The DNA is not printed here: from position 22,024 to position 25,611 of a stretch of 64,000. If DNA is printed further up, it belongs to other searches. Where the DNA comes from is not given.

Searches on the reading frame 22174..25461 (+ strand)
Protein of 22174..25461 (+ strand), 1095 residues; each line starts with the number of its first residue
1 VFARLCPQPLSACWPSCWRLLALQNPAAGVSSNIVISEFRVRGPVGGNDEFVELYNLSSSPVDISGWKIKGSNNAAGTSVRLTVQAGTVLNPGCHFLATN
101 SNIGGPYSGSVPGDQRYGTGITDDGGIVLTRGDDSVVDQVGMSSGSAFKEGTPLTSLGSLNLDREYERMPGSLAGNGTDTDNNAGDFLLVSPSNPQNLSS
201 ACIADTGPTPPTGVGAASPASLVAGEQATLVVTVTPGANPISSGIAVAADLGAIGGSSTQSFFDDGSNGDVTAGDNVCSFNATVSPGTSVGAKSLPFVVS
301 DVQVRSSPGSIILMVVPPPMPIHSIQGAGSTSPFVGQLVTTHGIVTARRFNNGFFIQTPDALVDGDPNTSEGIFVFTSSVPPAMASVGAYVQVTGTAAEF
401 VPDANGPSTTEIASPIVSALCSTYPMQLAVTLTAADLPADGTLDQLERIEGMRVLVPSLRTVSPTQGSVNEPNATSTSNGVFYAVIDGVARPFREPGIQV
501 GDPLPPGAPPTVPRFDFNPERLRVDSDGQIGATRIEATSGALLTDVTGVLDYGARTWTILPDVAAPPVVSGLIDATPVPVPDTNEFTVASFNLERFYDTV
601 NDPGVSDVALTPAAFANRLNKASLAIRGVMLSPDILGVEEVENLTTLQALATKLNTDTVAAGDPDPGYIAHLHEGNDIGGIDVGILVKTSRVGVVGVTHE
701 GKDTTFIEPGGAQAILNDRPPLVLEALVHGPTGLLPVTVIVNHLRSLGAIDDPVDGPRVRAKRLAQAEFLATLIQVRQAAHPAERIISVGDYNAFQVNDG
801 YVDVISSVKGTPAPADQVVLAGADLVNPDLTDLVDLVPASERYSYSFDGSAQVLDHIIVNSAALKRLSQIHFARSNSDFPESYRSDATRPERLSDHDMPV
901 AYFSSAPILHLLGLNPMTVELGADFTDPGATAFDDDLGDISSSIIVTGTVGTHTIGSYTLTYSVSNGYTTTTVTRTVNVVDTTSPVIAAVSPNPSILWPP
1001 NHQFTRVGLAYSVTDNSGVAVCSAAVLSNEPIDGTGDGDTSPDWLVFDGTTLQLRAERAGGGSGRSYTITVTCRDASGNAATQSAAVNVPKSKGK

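Call 73: search_protein_families(library=pfam, proteins=[window:22174-25461:+], max_evalue=0.00001)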
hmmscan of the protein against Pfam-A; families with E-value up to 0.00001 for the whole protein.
window:22174-25461:+ (1095 aa): 3 families
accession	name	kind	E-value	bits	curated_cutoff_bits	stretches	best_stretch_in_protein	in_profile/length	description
PF16403.11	Bact_surface_Ig-like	-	5.4e-20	71.7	27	1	910-979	2-71/71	Bacterial surface protein, Ig-like domain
PF00932.25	LTD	-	7.8e-13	49.2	34.3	1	31-142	5-107/109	Lamin Tail Domain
PF19580.5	Exo_endo_phos_3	-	4.6e-09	36.2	27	1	587-872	1-262/311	Endonuclease/Exonuclease/phosphatase family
